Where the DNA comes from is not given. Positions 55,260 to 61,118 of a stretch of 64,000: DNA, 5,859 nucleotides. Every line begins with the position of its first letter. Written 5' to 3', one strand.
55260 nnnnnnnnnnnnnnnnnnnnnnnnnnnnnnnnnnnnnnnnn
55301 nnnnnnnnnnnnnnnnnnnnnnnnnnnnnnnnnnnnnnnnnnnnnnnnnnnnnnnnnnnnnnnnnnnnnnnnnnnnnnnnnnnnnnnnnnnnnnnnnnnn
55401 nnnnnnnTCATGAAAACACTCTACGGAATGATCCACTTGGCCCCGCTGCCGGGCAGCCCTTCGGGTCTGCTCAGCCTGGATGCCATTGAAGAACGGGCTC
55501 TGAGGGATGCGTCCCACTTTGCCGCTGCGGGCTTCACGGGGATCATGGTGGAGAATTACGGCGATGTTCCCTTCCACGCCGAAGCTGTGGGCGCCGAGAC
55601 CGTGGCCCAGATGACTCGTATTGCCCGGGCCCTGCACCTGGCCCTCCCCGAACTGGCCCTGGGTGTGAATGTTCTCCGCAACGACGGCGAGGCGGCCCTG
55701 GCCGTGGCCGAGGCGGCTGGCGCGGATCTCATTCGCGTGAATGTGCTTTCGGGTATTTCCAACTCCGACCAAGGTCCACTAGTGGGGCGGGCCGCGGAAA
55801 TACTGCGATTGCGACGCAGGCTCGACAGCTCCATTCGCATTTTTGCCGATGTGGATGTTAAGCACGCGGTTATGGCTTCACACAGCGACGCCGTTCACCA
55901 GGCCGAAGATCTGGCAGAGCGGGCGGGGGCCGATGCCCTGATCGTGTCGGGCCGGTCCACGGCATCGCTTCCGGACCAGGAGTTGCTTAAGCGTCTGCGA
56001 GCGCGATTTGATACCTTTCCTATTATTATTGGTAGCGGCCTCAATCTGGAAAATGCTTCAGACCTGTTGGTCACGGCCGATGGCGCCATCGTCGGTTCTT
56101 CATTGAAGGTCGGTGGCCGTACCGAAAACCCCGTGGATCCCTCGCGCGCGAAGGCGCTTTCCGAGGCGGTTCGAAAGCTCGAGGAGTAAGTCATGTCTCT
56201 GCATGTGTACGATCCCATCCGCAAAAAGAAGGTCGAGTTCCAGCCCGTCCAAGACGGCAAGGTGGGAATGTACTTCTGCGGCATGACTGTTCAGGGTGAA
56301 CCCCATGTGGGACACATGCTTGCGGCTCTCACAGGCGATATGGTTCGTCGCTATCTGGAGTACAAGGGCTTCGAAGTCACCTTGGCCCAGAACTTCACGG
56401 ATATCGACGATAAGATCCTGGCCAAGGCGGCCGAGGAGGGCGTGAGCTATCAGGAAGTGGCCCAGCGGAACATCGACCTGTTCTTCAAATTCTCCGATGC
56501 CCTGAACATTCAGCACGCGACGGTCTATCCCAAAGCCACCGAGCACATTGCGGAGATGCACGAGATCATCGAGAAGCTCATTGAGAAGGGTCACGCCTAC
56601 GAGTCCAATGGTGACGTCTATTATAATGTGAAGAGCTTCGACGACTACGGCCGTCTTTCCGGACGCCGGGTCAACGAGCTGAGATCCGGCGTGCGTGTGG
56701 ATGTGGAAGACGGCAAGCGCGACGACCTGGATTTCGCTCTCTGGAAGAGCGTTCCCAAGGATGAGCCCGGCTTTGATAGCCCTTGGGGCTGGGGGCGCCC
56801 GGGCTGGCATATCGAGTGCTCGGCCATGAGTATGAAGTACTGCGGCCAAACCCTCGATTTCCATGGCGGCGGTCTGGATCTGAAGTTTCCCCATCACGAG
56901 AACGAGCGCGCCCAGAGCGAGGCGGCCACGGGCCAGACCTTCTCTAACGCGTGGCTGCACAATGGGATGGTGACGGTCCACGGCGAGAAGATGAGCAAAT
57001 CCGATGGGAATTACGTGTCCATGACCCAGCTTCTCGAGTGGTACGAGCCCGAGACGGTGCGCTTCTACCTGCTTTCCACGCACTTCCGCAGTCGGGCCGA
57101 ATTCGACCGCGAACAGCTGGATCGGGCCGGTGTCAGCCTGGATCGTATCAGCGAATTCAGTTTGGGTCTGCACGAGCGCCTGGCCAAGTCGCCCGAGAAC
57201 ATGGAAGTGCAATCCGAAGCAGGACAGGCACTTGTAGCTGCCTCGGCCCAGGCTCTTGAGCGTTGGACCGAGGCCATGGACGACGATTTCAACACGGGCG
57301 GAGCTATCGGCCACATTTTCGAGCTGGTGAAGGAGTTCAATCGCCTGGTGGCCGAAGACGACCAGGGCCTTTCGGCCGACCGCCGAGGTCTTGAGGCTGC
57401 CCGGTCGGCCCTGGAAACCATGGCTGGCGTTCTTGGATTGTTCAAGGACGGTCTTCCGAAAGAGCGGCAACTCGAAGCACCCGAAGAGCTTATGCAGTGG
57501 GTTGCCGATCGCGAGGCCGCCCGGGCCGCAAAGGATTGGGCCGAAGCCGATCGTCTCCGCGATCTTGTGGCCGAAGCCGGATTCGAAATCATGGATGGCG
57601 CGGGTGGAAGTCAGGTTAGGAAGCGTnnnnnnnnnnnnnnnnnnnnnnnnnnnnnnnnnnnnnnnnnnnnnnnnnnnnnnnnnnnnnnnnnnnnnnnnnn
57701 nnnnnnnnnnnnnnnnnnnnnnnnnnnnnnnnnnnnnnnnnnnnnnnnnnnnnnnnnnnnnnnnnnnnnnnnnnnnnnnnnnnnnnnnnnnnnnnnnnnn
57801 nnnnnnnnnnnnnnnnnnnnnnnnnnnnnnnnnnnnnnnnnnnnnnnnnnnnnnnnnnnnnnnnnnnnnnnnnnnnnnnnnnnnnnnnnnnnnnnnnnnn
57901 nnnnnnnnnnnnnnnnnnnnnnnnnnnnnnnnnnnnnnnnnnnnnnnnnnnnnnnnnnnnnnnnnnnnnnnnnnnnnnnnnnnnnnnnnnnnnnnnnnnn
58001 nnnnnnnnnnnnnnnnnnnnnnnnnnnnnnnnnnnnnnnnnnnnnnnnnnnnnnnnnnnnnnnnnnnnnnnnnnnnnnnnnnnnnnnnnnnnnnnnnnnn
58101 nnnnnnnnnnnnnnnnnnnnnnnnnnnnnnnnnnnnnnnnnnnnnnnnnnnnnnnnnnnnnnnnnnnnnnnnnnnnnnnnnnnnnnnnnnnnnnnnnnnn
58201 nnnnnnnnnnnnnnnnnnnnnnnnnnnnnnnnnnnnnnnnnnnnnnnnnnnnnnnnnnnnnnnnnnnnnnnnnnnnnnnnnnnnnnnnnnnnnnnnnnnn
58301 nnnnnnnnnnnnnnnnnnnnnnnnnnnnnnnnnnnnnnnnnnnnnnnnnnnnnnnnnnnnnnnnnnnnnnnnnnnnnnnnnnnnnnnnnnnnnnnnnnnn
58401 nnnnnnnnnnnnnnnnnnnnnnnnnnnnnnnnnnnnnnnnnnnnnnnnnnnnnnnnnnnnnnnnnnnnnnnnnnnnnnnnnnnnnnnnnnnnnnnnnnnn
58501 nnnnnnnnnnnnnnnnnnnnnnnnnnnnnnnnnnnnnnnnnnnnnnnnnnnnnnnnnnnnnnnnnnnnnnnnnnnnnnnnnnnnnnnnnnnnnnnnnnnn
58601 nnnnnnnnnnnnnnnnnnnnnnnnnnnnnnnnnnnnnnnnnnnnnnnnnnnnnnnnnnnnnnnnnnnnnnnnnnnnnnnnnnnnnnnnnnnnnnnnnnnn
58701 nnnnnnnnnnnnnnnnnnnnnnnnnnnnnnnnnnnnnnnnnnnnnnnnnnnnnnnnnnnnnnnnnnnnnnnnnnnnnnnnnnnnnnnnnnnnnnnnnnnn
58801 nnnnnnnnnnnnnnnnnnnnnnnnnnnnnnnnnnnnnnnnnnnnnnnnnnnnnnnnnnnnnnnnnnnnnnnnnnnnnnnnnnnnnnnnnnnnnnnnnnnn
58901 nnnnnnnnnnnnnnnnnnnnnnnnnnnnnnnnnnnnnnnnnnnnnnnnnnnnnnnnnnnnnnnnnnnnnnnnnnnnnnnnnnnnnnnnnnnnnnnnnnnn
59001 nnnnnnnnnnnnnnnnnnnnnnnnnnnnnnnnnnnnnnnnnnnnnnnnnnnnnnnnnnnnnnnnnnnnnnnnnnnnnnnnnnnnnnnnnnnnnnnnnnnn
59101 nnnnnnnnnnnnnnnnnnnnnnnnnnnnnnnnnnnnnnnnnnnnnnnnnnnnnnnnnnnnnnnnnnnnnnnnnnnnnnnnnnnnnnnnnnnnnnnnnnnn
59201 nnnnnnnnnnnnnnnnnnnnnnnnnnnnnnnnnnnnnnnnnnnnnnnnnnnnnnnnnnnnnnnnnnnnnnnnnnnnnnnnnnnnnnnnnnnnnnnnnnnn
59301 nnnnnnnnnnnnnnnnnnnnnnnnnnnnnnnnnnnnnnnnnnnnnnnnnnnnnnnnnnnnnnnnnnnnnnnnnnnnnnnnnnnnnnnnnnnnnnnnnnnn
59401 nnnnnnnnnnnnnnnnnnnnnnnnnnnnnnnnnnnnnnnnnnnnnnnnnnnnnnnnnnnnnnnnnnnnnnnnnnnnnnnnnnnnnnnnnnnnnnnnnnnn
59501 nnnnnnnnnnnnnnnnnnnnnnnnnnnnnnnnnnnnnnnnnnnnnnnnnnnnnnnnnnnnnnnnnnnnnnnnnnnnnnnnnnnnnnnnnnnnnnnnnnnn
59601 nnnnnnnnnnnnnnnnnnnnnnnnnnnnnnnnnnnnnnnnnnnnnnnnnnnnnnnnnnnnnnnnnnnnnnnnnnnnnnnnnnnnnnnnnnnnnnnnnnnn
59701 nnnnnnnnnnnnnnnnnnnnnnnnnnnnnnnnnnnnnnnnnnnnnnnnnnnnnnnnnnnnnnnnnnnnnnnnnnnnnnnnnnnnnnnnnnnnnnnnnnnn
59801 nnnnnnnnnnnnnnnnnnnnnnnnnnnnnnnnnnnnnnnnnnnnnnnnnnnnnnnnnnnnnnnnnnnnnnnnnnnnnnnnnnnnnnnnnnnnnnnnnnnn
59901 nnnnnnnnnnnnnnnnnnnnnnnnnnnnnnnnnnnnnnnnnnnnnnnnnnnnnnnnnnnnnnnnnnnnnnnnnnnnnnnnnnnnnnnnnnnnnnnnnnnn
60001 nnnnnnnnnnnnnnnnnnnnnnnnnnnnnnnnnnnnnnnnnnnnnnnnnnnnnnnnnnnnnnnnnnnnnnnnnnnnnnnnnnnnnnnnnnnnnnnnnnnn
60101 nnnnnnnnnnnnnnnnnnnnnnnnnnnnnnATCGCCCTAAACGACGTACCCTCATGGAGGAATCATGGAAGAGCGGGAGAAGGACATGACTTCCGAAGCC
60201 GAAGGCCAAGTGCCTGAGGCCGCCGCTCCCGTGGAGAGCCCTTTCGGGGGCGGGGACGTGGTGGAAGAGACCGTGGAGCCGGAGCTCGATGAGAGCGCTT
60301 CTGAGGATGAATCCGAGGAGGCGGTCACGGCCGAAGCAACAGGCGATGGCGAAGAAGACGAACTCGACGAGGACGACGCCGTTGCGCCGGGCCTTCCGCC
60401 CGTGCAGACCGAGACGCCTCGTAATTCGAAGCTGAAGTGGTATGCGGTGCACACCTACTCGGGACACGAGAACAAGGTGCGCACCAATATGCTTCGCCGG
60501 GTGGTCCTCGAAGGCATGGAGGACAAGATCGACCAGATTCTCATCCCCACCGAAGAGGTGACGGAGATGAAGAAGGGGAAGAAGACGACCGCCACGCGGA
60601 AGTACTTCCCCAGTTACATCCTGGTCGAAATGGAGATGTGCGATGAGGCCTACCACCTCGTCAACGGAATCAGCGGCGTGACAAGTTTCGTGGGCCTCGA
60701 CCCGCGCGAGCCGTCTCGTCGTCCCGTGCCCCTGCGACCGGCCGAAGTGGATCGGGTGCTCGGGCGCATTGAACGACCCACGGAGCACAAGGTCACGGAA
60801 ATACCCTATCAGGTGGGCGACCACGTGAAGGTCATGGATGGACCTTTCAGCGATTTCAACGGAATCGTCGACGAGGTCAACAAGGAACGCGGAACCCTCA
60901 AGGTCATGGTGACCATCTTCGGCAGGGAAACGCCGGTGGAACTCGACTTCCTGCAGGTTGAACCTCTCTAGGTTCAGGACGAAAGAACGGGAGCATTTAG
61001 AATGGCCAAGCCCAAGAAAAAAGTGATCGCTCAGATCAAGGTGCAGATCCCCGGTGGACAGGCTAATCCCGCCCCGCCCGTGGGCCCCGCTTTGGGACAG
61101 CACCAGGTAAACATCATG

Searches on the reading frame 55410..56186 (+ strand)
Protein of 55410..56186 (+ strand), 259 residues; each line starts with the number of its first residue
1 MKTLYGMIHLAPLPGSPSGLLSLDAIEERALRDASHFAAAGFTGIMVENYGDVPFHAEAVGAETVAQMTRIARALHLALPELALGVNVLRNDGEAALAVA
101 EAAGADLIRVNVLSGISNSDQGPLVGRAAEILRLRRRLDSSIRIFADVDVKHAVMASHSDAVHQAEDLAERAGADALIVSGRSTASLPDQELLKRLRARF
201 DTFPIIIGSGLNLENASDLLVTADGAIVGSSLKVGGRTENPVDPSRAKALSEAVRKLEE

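Call 80: search_protein_families(library=pfam, proteins=[window:55410-56186:+], max_evalue=0.0001)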
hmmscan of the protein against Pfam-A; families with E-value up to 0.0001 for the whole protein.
window:55410-56186:+ (259 aa): 1 family
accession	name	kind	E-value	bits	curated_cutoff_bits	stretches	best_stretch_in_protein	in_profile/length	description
PF03437.21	BtpA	-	6.5e-74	249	30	1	2-255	3-253/254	BtpA family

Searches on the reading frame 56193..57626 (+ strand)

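Call 80: search_protein_families(library=pfam, proteins=[window:56193-57626:+], max_evalue=0.0001)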
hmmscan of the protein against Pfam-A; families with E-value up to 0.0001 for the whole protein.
window:56193-57626:+ (478 aa): 6 families
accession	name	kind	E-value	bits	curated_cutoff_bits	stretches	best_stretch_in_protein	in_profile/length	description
PF01406.26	tRNA-synt_1e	-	5.8e-118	394.1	27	1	16-312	2-299/301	tRNA synthetases class I (C) catalytic domain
PF09334.17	tRNA-synt_1g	-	8.4e-19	68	20.1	2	33-147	10-125/391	tRNA synthetases class I (M)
PF09190.17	DALR_2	-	1.4e-17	64.4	22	1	357-418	1-57/57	DALR domain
PF01921.24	tRNA-synt_1f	-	1.3e-11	44.5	27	1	262-312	277-328/360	tRNA synthetases class I (K)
PF00133.28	tRNA-synt_1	-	4.3e-10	39.3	22.7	1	227-300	335-409/414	tRNA synthetases class I (I, L, M and V)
PF23493.1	CysS_C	-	2.8e-05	24.6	23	1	437-476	12-51/51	Cysteinyl-tRNA ligase anticodon binding domain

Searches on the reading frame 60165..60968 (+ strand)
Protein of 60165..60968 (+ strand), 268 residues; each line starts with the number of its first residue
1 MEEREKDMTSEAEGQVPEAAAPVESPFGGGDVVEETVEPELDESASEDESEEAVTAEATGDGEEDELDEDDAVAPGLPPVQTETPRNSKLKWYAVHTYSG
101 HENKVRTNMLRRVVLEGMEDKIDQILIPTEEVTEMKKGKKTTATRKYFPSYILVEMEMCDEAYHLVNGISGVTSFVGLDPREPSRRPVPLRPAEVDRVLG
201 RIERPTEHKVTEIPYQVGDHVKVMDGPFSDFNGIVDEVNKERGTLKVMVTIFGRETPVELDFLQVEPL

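Call 80: search_protein_families(library=pfam, proteins=[window:60165-60968:+], max_evalue=0.0001)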
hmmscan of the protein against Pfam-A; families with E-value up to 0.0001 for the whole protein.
window:60165-60968:+ (268 aa): 2 families
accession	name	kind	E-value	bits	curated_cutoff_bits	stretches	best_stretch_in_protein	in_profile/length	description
PF02357.24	NusG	-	2.6e-25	89.2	22.2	1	91-198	2-92/93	Transcription termination factor nusG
PF00467.35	KOW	-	2e-07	31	22.3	1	217-249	1-29/32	KOW motif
